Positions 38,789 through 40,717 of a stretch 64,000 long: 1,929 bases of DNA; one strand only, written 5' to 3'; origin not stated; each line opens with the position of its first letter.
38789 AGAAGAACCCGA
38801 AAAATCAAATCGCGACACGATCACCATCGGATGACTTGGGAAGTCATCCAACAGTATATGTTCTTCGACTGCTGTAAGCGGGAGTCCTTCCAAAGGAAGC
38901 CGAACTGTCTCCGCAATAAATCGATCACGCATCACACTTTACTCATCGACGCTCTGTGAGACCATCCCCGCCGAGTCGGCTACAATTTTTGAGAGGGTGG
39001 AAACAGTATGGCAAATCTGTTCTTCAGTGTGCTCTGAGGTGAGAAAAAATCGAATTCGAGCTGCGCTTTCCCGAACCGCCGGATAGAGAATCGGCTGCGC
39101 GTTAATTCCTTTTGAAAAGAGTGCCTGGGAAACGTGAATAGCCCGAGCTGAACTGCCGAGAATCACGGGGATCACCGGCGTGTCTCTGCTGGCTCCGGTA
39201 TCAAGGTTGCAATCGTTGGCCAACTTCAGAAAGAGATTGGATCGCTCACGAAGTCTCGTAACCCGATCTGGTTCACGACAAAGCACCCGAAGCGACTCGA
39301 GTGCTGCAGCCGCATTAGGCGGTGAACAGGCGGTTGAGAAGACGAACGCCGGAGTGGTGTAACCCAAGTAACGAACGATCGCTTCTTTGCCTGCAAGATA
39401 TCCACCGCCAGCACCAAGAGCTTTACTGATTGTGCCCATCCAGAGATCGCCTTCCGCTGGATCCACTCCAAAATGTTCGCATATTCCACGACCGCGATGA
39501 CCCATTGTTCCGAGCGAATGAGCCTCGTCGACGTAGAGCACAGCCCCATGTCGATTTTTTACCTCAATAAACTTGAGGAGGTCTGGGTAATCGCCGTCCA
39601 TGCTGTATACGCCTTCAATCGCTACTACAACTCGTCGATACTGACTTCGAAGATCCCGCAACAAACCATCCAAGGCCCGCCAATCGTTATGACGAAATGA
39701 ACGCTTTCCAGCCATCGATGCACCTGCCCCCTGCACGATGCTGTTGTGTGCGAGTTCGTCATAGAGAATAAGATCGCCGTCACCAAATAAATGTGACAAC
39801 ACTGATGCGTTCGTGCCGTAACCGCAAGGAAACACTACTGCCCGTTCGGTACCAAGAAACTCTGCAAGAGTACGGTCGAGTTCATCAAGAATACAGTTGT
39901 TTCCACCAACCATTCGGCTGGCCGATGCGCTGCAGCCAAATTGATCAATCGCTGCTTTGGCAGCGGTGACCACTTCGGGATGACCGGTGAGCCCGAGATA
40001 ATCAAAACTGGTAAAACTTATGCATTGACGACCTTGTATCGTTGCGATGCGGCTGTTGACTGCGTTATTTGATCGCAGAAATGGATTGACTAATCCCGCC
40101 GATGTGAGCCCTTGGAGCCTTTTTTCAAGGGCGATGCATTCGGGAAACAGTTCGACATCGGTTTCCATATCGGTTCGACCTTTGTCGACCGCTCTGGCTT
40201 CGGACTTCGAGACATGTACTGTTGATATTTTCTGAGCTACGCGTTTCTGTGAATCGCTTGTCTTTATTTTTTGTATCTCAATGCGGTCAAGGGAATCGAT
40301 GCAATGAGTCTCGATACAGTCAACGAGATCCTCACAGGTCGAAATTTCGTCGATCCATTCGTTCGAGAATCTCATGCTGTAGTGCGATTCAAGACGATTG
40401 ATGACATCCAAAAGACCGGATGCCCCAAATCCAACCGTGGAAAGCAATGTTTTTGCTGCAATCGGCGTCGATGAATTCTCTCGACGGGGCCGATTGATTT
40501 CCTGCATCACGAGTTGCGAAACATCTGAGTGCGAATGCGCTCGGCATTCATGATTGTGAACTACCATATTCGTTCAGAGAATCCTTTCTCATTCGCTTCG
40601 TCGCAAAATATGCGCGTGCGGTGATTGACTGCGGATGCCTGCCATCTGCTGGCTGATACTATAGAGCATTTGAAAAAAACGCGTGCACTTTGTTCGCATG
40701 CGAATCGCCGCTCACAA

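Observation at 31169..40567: Dissociated ACP-AOS / HHxxxDG acyltransferase / GT2 / reductase / methyltransferase / MMPL cluster: candidate non-canonical sphingolipid-like glyco-aminolipid pathway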

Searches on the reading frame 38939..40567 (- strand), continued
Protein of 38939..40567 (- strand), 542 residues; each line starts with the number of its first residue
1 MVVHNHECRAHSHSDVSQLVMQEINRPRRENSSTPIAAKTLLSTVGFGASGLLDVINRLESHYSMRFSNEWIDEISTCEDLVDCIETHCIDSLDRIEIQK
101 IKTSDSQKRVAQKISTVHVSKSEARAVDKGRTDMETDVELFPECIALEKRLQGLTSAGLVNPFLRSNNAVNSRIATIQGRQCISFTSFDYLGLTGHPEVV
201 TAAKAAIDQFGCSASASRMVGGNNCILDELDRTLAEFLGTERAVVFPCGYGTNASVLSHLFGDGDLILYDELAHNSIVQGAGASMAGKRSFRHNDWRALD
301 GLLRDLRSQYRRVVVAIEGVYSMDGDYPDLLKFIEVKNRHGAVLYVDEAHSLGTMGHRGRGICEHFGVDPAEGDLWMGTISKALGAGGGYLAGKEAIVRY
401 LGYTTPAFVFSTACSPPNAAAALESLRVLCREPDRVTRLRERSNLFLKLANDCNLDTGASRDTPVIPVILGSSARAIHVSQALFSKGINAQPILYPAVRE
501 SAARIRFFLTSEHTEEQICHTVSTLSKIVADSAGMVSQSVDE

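Call 43: search_protein_families(library=pfam, proteins=[L160:8324-9718:+, L160:11818-12456:+, L160:12629-13768:-, L160:14259-16571:+, L140:10506-11882:+, L140:11678-13834:+, L140:5407-6807:-, L156:7274-8761:-, L156:8890-9591:-, L156:14986-16023:+], max_evalue=0.001)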
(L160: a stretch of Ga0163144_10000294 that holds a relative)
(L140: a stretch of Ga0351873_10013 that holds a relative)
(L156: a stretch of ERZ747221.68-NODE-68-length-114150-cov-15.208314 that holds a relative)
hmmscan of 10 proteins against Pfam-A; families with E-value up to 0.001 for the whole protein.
L160:8324-9718:+ (464 aa): 1 family
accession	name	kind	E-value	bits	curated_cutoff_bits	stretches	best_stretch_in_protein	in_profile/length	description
PF04966.18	OprB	-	1.5e-43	150.1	22.9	1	125-462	9-370/372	Carbohydrate-selective porin, OprB family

L160:11818-12456:+ (212 aa): 1 family
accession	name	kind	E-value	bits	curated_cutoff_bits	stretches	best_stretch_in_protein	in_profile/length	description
PF06439.18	3keto-disac_hyd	-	1.1e-37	130.4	26.8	1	29-203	1-186/187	3-keto-disaccharide hydrolase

L160:12629-13768:- (379 aa): 1 family
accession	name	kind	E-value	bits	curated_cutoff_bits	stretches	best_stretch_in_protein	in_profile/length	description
PF00487.30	FA_desaturase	-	3.3e-29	102.8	29.7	1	60-320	6-250/253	Fatty acid desaturase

L160:14259-16571:+ (770 aa): 4 families
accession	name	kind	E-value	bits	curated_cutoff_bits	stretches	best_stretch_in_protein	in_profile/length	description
PF00069.31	Pkinase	-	8.1e-44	150.4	31.7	1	431-686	1-254/263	Protein kinase domain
PF07714.23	PK_Tyr_Ser-Thr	-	1.6e-26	93.6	23.1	1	433-686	3-251/258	Protein tyrosine and serine/threonine kinase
PF02743.24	dCache_1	-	1.3e-09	38.4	45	1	69-308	1-210/240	Cache domain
PF03109.22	ABC1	-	0.00034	20.3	22.9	1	507-587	146-221/244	ABC1 atypical kinase-like domain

L140:10506-11882:+ (458 aa): 2 families
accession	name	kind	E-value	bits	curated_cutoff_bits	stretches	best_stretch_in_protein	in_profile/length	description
PF13401.12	AAA_22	-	3.5e-07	31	27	1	72-163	5-84/130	AAA domain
PF13191.12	AAA_16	-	3.8e-05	24.7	32.6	1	74-243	26-150/167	AAA ATPase domain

L140:11678-13834:+ (718 aa): 8 families
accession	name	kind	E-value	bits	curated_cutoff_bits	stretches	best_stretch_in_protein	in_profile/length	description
PF13424.12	TPR_12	-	2.7e-22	79.2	30.1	1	306-362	14-71/77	Tetratricopeptide repeat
PF07719.23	TPR_2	-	1.8e-14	53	27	0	337-365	2-30/34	Tetratricopeptide repeat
PF13428.12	TPR_14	-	1.4e-10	41.2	23.5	0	337-369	2-34/44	Tetratricopeptide repeat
PF14559.12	TPR_19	-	1.4e-06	29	25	0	490-528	3-41/68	Tetratricopeptide repeat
PF13374.12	TPR_10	-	1.2e-05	25.6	27.5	0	337-362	3-28/42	Tetratricopeptide repeat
PF13174.12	TPR_6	-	0.00011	23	26.3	0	340-362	4-26/33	Tetratricopeptide repeat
PF24508.1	TXNDC16_N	-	0.00037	21.4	27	0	551-577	35-61/105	TXNDC16 N-terminal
PF22116.1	DUF6944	-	0.00065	19.5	32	0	545-615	34-104/167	Family of unknown function (DUF6944)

L140:5407-6807:- (466 aa): 1 family
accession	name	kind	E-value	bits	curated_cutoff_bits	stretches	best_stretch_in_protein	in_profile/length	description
PF02233.22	PNTB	-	5.7e-180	599.6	31.7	1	10-461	2-455/456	NAD(P) transhydrogenase beta subunit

L156:7274-8761:- (495 aa): 1 family
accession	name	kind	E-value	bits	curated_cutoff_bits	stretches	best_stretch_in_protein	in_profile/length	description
PF00291.31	PALP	-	4.6e-43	148.1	35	1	116-452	4-291/295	Pyridoxal-phosphate dependent enzyme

L156:8890-9591:- (233 aa): 0 families

L156:14986-16023:+ (345 aa): 0 families

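Call 55: search_protein_families(library=ncbifam, proteins=[L147:11627-12601:+, L098:11538-12671:+, L161:6791-9493:-, L160:12629-13768:-], max_evalue=0.01)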
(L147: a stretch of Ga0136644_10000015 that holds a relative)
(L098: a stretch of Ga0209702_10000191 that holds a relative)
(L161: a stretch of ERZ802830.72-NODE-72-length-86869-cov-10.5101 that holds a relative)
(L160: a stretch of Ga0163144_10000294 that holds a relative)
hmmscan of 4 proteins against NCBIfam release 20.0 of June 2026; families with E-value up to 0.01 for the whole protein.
L147:11627-12601:+ (324 aa): 0 families

L098:11538-12671:+ (377 aa): 2 families
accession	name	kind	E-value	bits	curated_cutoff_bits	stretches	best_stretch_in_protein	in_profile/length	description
NF052549.1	FAdesatDesBBac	equivalog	1.2e-51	176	500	1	51-365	13-315/340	Delta(10) desaturase DesB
NF041365.1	GntB_guanitoxin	equivalog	3.3e-06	26.7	380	1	99-327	54-266/308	guanitoxin biosynthesis L-arginine gamma (S) hydroxylase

L161:6791-9493:- (900 aa): 106 families (the best 25 are shown)
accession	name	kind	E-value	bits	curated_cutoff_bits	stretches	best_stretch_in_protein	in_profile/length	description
NF006386.0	PRK08633.1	equivalog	3.5e-129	432.4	1221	2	381-882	615-1139/1147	acyl-[ACP]--phospholipid O-acyltransferase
NF005291.0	PRK06814.1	equivalog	4.3e-110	369.3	1349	2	381-890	631-1136/1140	acyl-[ACP]--phospholipid O-acyltransferase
NF004971.0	PRK06334.1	equivalog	8.2e-108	361.3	847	1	380-882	18-531/539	long chain fatty acid--[acyl-carrier-protein] ligase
NF005959.0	PRK08043.1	equivalog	4.2e-79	266.6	886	2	411-886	235-713/719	bifunctional acyl-ACP--phospholipid O-acyltransferase/long-chain-fatty-acid--ACP ligase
NF004837.0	PRK06187.1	subfamily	2.1e-50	171.5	476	1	429-886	58-524/531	long-chain-fatty-acid--CoA ligase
NF004114.0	PRK05605.1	equivalog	1e-47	162.7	766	1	530-831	213-512/575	long-chain-fatty-acid--CoA ligase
TIGR01733.1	AA-adenyl-dom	subfamily_domain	1.6e-43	149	317.4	1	415-799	7-393/409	amino acid adenylation domain-containing protein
NF005714.0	PRK07529.1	subfamily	8e-38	130.2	632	1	511-805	191-496/640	acyl-CoA synthetase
NF006182.0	PRK08316.1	subfamily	2.7e-37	128.5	663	1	430-796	62-429/523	fatty acyl-CoA synthetase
NF006181.0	PRK08314.1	subfamily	1.3e-34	119.5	705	1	533-792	199-460/563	long-chain-fatty-acid--CoA ligase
NF052269.1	Staph_lig_FadD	equivalog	9.1e-33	113.3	650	1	430-802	53-411/499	long-chain-fatty-acid--CoA ligase FadD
TIGR01923.1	menE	equivalog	1.2e-32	113.4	330.15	1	416-801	8-365/442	o-succinylbenzoate--CoA ligase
NF006523.0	PRK08974.1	equivalog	5.5e-32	110.6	884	1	473-788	140-458/561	long-chain-fatty-acid--CoA ligase FadD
NF005702.0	PRK07514.1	subfamily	1.1e-30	106.4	558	1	428-792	53-408/506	malonyl-CoA synthase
NF005307.0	PRK06839.1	equivalog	1.8e-30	106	748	1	438-806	62-415/496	o-succinylbenzoate--CoA ligase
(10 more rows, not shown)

L160:12629-13768:- (379 aa): 2 families
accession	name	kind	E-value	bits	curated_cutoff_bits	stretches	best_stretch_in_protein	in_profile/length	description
NF052549.1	FAdesatDesBBac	equivalog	1.9e-55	188.5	500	1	6-331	3-312/340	Delta(10) desaturase DesB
NF041365.1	GntB_guanitoxin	equivalog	0.0014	18.2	380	0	50-133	41-125/308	guanitoxin biosynthesis L-arginine gamma (S) hydroxylase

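Call 58: search_solved_structures(query=L147:11627-12601:+, max_evalue=10)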
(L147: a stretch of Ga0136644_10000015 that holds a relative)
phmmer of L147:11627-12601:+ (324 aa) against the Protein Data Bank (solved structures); distinct sequences matched with E-value up to 10: 2.
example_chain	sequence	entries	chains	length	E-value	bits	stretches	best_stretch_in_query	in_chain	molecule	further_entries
2ncj_A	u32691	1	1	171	0.12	14.8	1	160-238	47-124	Uncharacterized protein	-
1dkf_A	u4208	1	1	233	1.1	11.6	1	178-219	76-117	PROTEIN (RETINOID X RECEPTOR-ALPHA)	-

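Call 74: predict_structure(alignment_id=A2)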
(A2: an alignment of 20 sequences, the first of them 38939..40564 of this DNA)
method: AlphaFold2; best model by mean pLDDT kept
length: 541 residues; sequences in the alignment: 20
mean_pLDDT: 60.8   pTM: 0.47
mean pLDDT of the five models: 60.8, 54.8, 52.8, 50.7, 50.5
residues with pLDDT >= 90: 38; 70-90: 170; 50-70: 152; < 50: 181
segments of 3 or more residues with pLDDT < 50: 1-9, 28-30, 91-154, 156-223, 321-324, 350-359, 403-409, 494-497, 535-541
pLDDT, mean of each block of 10 residues (from residue 1): 35 79 65 68 69 78 73 84 75 47 40 32 30 28 38 41 30 33 28 36 37 31 56 67 54 62 86 68 79 88 91 76 59 85 71 44 55 62 55 60 43 57 70 72 88 79 71 80 82 51 70 89 91 49 30
secondary structure, 60 per line:
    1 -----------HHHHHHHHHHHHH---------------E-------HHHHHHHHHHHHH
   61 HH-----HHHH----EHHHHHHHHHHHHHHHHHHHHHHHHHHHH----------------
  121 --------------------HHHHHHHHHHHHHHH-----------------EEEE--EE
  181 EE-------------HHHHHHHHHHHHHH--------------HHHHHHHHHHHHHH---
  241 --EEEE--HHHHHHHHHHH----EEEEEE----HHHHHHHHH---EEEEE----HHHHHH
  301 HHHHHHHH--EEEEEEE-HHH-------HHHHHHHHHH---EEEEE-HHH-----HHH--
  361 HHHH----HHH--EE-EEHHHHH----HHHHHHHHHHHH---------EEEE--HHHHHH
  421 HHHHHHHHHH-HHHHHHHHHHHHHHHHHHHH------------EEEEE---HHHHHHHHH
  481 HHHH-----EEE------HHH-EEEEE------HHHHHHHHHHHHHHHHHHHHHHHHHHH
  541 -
elements in order: H12-24 H48-62 H68-71 H77-104 H141-155 E173-176 E179-182 H196-209 H224-237 E243-246 H249-259 E264-269 H274-282 E286-290 H295-308 E311-317 H329-338 E342-346 H361-364 H379-383 H388-399 E409-412 H415-430 H432-451 E464-468 H472-484 E490-492 E503-507 H514-540

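Call 87: list_cluster_members(proteins=[P0102, P0001, P0222])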
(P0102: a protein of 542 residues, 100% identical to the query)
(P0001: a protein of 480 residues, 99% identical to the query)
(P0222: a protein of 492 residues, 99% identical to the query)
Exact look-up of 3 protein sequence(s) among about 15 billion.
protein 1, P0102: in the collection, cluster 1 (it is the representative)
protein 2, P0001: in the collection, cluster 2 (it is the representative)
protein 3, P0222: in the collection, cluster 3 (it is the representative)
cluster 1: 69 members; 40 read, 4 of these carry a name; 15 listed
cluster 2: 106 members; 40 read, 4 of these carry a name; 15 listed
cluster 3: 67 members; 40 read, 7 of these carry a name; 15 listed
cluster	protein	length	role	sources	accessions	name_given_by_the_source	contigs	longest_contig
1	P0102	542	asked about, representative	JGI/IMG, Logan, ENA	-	-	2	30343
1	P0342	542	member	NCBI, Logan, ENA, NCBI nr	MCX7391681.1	MAG: aminotransferase class I/II-fold pyridoxal phosphate-dependent enzyme ... | aminotransferase class I/II-fold pyridoxal phosphate-dependent enzyme [Planctomycetia ...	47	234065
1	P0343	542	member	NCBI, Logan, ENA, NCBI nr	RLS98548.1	MAG: aminotransferase class I/II-fold pyridoxal phosphate-dependent enzyme ...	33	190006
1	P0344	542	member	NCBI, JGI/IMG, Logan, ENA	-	8-amino-7-oxononanoate synthase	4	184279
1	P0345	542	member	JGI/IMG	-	8-amino-7-oxononanoate synthase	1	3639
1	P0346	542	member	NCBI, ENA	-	-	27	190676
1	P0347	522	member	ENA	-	-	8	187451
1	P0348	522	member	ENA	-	-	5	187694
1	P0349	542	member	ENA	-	-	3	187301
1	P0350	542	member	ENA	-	-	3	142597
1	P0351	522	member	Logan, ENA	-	-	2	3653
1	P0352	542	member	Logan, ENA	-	-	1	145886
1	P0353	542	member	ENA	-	-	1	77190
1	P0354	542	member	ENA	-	-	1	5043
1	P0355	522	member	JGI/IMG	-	-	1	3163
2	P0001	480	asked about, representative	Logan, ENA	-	-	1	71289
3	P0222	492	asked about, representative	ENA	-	-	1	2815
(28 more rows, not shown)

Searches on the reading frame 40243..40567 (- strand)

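Call 37: search_protein_families(library=pfam, proteins=[window:40243-40567:-], max_evalue=5)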
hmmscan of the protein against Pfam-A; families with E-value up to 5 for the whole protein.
window:40243-40567:- (108 aa): 1 family
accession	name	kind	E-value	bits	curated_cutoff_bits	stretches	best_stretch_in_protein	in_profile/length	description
PF00550.31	PP-binding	-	0.059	14.1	20.8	1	44-85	26-67/67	Phosphopantetheine attachment site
